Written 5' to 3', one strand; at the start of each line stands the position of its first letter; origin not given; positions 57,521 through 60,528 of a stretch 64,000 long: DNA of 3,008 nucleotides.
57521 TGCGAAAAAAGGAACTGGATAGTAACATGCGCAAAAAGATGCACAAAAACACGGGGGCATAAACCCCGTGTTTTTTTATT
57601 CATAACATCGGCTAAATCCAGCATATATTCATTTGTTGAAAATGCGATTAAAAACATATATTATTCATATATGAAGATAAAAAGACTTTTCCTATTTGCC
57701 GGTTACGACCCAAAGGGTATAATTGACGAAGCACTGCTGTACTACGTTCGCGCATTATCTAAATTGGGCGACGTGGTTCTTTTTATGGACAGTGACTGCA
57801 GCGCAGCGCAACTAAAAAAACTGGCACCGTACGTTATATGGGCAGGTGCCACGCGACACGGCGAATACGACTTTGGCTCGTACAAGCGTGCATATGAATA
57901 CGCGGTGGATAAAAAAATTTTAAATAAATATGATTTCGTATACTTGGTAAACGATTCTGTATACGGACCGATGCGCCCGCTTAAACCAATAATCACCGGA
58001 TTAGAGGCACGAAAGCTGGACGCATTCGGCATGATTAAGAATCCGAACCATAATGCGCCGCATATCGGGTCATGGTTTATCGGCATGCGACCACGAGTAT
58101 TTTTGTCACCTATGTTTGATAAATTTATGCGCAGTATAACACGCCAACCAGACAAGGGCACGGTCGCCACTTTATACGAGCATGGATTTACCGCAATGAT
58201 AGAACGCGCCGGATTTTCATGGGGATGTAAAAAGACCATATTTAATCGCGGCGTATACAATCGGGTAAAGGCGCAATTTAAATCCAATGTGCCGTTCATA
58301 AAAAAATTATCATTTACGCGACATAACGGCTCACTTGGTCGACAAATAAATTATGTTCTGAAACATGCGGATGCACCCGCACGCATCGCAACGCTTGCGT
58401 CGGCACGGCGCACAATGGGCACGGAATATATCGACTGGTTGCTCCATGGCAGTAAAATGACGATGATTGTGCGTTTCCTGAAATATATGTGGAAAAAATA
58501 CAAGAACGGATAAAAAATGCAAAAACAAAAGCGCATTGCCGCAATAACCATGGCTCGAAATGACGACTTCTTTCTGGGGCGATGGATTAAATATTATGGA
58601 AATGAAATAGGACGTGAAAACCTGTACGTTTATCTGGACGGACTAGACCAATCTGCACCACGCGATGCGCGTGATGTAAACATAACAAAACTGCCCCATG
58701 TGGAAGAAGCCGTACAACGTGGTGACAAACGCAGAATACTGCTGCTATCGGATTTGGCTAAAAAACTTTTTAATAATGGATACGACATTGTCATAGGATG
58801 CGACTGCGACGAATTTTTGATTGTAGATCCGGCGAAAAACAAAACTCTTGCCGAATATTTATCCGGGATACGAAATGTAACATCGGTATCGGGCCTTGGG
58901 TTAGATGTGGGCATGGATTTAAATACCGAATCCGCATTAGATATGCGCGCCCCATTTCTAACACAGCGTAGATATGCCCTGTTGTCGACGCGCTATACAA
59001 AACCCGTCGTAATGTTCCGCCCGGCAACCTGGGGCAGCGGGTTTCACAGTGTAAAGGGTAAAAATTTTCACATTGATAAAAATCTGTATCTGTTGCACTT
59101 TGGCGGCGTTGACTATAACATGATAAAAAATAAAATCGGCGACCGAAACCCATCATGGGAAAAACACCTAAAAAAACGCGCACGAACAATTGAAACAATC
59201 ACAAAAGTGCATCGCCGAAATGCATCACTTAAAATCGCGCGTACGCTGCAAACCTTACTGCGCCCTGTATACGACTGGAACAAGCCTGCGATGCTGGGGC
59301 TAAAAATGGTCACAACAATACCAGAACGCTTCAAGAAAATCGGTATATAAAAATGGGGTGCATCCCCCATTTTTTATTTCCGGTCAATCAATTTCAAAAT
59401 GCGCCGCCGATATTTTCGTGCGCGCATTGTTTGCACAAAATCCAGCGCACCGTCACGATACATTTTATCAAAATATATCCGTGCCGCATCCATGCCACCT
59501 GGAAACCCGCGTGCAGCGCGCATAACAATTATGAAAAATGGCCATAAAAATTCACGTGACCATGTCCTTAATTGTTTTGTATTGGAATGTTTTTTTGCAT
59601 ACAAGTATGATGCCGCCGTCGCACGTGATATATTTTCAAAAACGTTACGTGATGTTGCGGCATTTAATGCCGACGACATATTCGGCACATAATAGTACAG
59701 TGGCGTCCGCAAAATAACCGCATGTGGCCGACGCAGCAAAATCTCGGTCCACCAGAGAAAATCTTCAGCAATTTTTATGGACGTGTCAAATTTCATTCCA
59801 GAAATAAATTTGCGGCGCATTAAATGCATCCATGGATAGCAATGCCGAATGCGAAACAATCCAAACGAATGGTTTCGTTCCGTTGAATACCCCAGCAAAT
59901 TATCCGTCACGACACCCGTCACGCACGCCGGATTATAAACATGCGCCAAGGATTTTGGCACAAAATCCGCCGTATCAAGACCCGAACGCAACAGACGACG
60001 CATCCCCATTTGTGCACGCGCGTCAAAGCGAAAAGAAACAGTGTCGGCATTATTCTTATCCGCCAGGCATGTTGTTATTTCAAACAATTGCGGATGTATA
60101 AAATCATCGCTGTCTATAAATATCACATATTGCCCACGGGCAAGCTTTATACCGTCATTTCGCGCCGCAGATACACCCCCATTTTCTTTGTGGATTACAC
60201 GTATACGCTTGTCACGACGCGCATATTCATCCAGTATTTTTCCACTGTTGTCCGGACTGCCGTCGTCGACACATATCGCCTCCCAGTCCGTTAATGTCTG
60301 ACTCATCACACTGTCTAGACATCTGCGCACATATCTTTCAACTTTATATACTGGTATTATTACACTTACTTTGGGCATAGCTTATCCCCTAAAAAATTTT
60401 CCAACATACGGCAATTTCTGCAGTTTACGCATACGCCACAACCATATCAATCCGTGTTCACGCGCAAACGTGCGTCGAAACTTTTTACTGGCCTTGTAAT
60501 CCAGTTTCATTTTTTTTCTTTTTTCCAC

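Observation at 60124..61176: Tandem GT2 glycosyltransferase genes sharing a 255-bp 100% identical 5' module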

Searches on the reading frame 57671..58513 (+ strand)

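Call 6: search_protein_families(library=pfam, proteins=[window:57671-58513:+], max_evalue=0.01)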
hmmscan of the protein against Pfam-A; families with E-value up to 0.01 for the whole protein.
window:57671-58513:+ (280 aa): 1 family
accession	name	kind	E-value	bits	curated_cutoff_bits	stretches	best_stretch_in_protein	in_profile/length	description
PF05045.17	RgpF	-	3e-17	62.9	25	1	44-218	10-200/503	Rhamnan synthesis protein F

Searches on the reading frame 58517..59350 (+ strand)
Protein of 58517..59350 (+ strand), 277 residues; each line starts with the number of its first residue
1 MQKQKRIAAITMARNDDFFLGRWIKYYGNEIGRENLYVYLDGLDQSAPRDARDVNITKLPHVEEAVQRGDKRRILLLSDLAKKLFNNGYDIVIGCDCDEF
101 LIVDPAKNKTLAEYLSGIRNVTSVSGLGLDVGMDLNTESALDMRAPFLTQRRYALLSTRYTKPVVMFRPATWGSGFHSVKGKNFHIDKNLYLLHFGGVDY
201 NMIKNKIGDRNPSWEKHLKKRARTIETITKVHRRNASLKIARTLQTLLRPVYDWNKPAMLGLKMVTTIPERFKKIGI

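Call 6: search_protein_families(library=pfam, proteins=[window:58517-59350:+], max_evalue=0.01)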
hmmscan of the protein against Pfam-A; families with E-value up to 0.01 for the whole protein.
window:58517-59350:+ (277 aa): 1 family
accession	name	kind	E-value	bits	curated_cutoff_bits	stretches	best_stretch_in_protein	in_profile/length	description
PF13704.12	Glyco_tranf_2_4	-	2.3e-11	44.5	27.5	1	14-114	1-97/98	Glycosyl transferase family 2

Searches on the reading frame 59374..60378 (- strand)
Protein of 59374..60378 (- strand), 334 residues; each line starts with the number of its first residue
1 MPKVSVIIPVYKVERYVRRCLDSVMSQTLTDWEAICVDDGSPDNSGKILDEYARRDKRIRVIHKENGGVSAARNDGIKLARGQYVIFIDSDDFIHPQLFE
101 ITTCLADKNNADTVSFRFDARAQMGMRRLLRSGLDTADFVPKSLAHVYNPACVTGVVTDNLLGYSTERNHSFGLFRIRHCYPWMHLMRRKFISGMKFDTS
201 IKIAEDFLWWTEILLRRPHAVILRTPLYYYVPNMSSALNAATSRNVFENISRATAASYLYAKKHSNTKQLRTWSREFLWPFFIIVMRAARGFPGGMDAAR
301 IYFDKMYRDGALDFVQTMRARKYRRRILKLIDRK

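Call 6: search_protein_families(library=pfam, proteins=[window:59374-60378:-], max_evalue=0.01)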
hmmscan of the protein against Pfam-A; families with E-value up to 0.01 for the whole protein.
window:59374-60378:- (334 aa): 3 families
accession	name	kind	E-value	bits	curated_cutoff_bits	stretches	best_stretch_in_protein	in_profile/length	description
PF00535.33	Glycos_transf_2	-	7.9e-38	130.5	23.3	1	5-190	1-162/168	Glycosyl transferase family 2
PF13641.12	Glyco_tranf_2_3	-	2.8e-11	44.3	27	1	2-111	1-116/230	Glycosyltransferase like family 2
PF10111.15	Glyco_tranf_2_2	-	3e-11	43.8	27.3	1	5-108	1-108/276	Glycosyltransferase like family 2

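Call 8: find_encoding_contigs(protein=window:59374-60378:-, flank=10000, max_places=10)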
Protein window:59374-60378:- (334 aa): 3 contigs read that carry it; 3 places shown.
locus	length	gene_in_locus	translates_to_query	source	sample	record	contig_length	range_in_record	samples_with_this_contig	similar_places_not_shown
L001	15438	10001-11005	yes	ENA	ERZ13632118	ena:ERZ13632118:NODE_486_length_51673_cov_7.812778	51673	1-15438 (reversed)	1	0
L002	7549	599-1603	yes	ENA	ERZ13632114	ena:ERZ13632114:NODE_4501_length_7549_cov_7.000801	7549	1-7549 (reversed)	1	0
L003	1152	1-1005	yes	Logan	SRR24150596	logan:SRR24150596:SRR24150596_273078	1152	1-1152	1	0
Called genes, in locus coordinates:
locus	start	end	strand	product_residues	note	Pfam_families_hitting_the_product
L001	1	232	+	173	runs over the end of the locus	-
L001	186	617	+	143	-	PF04237:YjbR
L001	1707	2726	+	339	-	-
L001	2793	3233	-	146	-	PF02556:SecB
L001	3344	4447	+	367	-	PF03562:MltA, PF06725:3D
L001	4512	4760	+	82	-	PF05258:DciA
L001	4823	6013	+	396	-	PF07690:MFS_1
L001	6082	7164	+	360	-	PF00154:RecA_N, PF08423:Rad51 (weak), PF06745:ATPase (weak), PF01637:ATPase_2 (weak), PF27531:MT3502_N (weak), PF21096:RecA_C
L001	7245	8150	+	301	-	PF05704:Caps_synth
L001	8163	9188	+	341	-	PF00535:Glycos_transf_2, PF10111:Glyco_tranf_2_2, PF13641:Glyco_tranf_2_3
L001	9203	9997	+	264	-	PF00535:Glycos_transf_2, PF10111:Glyco_tranf_2_2, PF13641:Glyco_tranf_2_3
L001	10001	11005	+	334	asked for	PF00535:Glycos_transf_2, PF10111:Glyco_tranf_2_2, PF13641:Glyco_tranf_2_3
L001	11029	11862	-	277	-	-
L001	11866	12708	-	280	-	PF05045:RgpF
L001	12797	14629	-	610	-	PF00009:GTP_EFTU, PF01926:MMR_HSR1 (faint), PF22042:EF-G_D2 (weak), PF03144:GTP_EFTU_D2, PF00679:EFG_C, PF21018:BipA_C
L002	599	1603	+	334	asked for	PF00535:Glycos_transf_2, PF10111:Glyco_tranf_2_2, PF13641:Glyco_tranf_2_3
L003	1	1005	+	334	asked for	PF00535:Glycos_transf_2, PF10111:Glyco_tranf_2_2, PF13641:Glyco_tranf_2_3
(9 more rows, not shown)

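Call 29: list_cluster_members(proteins=[window:59374-60378:-, P0001, window:61191-62216:-, P0002])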
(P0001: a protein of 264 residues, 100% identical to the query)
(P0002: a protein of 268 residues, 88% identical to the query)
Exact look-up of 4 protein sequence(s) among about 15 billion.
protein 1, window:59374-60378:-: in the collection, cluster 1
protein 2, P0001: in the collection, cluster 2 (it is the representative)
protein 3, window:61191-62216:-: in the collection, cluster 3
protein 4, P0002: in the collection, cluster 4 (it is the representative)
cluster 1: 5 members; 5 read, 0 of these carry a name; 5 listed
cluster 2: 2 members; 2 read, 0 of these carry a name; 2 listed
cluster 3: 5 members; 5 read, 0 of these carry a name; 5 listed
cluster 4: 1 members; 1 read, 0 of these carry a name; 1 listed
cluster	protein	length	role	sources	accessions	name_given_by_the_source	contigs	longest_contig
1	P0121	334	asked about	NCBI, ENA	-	-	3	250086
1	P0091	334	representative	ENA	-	-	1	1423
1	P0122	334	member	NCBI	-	-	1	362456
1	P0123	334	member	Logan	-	-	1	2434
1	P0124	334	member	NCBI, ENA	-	-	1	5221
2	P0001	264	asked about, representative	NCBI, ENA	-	-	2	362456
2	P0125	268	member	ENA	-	-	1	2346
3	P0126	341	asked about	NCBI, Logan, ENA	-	-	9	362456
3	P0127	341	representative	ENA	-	-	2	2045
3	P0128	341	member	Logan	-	-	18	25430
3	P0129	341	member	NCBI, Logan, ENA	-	-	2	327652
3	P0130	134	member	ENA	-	-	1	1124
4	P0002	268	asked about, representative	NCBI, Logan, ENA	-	-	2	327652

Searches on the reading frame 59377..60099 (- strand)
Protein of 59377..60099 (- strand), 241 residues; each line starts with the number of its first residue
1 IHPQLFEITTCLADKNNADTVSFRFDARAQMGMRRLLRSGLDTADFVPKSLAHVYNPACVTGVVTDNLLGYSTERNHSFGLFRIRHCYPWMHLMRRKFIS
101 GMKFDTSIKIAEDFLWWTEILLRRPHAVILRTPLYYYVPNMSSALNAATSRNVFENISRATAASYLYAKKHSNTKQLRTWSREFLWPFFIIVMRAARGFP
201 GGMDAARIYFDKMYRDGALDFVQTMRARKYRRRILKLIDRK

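Call 40: find_homologous_proteins(query=window:59377-60099:-, max_evalue=1e-10)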
Query seq(241 aa) (241 aa): 10 proteins with E <= 1e-10 among 228 candidates.
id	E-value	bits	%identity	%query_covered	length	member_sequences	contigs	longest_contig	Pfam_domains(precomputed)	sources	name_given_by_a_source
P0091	1.4e-144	498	90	100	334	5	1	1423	PF10111.15,PF13641.13,PF00535.33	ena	-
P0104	1.1e-128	446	83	100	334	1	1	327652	PF10111.15,PF13641.13,PF00535.33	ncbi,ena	-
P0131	7.2e-89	316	59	100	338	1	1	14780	PF10111.15,PF13641.13,PF00535.33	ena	-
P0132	1.5e-87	311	59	100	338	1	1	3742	PF10111.15,PF13641.13,PF00535.33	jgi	-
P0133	3.1e-65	238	51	99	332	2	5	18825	PF10111.15,PF13641.13,PF00535.33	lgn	-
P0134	1.2e-55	207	47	100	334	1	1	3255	PF10111.15,PF13641.13,PF00535.33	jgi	-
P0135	2.6e-49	186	42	99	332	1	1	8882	PF10111.15,PF13641.13,PF00535.33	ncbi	-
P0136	1.7e-47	180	41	100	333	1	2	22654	PF10111.15,PF13641.13,PF00535.33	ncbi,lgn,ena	-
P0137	1.9e-47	180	43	99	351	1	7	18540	PF10111.15,PF13641.13,PF00535.33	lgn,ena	-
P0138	2.8e-38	150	38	82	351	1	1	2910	PF10111.15,PF13641.13,PF00535.33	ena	-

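Call 43: find_encoding_contigs(protein=P0131, flank=6000, max_places=2)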
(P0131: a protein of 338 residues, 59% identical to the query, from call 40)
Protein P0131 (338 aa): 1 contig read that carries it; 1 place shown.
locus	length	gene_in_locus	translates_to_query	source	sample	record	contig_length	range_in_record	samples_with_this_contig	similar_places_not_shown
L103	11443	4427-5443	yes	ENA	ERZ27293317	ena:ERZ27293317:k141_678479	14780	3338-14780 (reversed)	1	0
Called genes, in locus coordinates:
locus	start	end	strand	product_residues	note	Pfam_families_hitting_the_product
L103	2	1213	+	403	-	?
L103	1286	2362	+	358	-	PF00154:RecA_N, PF08423:Rad51 (weak), PF06745:ATPase (weak), PF01637:ATPase_2 (weak), PF27531:MT3502_N (weak), PF21096:RecA_C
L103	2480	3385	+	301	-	PF05704:Caps_synth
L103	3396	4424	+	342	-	PF00535:Glycos_transf_2, PF10111:Glyco_tranf_2_2, PF13641:Glyco_tranf_2_3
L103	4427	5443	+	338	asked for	PF00535:Glycos_transf_2, PF10111:Glyco_tranf_2_2, PF13641:Glyco_tranf_2_3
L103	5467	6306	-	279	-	-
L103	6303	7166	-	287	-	PF05045:RgpF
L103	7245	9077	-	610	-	PF00009:GTP_EFTU, PF22042:EF-G_D2 (weak), PF03144:GTP_EFTU_D2, PF00679:EFG_C, PF21018:BipA_C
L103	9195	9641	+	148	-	-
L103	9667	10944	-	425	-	PF02403:Seryl_tRNA_N, PF00587:tRNA-synt_2b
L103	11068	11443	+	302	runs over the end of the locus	PF01946:Thi4 (faint), PF03486:HI0933_like (faint), PF07992:Pyr_redox_2, PF13738:Pyr_redox_3, PF00070:Pyr_redox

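Call 44: find_encoding_contigs(protein=P0133, flank=6000, max_places=3)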
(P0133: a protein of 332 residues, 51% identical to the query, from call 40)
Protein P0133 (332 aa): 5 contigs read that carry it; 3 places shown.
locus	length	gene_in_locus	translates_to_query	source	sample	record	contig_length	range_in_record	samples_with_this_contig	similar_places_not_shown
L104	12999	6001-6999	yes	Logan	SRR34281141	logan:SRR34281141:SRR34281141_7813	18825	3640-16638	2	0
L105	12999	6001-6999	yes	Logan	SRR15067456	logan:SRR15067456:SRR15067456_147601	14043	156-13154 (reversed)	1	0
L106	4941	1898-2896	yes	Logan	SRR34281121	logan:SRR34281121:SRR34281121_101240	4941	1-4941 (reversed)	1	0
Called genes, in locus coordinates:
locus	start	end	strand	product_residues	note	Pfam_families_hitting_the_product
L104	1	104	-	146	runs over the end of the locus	PF02556:SecB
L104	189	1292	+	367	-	PF03562:MltA, PF06725:3D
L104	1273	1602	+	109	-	PF05258:DciA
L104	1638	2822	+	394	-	PF07690:MFS_1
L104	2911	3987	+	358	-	PF00154:RecA_N, PF08423:Rad51 (weak), PF06745:ATPase (weak), PF01637:ATPase_2 (weak), PF27531:MT3502_N (weak), PF21096:RecA_C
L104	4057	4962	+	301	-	PF05704:Caps_synth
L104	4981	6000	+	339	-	PF00535:Glycos_transf_2, PF10111:Glyco_tranf_2_2, PF13641:Glyco_tranf_2_3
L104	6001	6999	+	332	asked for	PF00535:Glycos_transf_2, PF10111:Glyco_tranf_2_2, PF13641:Glyco_tranf_2_3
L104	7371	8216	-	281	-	-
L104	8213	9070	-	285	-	PF05045:RgpF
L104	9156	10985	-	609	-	PF00009:GTP_EFTU, PF01926:MMR_HSR1 (faint), PF22042:EF-G_D2 (weak), PF03144:GTP_EFTU_D2, PF00679:EFG_C, PF21018:BipA_C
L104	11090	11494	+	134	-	-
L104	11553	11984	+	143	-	-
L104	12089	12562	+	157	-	-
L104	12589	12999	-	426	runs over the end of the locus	PF02403:Seryl_tRNA_N, PF00587:tRNA-synt_2b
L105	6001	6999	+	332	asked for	PF00535:Glycos_transf_2, PF10111:Glyco_tranf_2_2, PF13641:Glyco_tranf_2_3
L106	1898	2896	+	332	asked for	PF00535:Glycos_transf_2, PF10111:Glyco_tranf_2_2, PF13641:Glyco_tranf_2_3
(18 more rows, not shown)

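Call 48: find_encoding_contigs(protein=P0136, flank=5000, max_places=2)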
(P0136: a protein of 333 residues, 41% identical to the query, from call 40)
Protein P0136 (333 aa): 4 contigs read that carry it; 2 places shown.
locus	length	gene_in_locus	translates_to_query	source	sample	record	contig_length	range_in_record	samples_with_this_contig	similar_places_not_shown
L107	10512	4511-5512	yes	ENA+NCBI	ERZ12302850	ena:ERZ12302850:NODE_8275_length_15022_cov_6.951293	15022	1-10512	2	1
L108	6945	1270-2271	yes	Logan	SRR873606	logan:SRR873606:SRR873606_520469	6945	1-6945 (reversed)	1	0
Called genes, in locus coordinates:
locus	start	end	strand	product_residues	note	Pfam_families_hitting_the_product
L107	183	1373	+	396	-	PF07690:MFS_1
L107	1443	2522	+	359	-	PF00154:RecA_N, PF08423:Rad51 (weak), PF06745:ATPase (weak), PF01637:ATPase_2 (weak), PF27531:MT3502_N (weak), PF21096:RecA_C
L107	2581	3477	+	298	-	PF05704:Caps_synth, PF04488:Gly_transf_sug (weak)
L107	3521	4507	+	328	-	PF00535:Glycos_transf_2, PF10111:Glyco_tranf_2_2 (weak), PF13641:Glyco_tranf_2_3 (weak)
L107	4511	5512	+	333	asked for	PF00535:Glycos_transf_2, PF10111:Glyco_tranf_2_2, PF13641:Glyco_tranf_2_3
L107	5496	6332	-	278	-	-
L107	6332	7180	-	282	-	PF05045:RgpF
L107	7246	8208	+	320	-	PF09612:HtrL_YibB (weak)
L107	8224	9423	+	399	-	PF04577:Glyco_transf_61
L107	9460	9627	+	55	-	-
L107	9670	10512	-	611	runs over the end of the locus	PF00009:GTP_EFTU, PF01926:MMR_HSR1 (faint), PF22042:EF-G_D2, PF03144:GTP_EFTU_D2, PF00679:EFG_C, PF21018:BipA_C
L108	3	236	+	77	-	?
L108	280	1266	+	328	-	PF00535:Glycos_transf_2, PF10111:Glyco_tranf_2_2 (weak), PF13641:Glyco_tranf_2_3 (weak)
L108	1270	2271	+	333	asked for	PF00535:Glycos_transf_2, PF10111:Glyco_tranf_2_2, PF13641:Glyco_tranf_2_3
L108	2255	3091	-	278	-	-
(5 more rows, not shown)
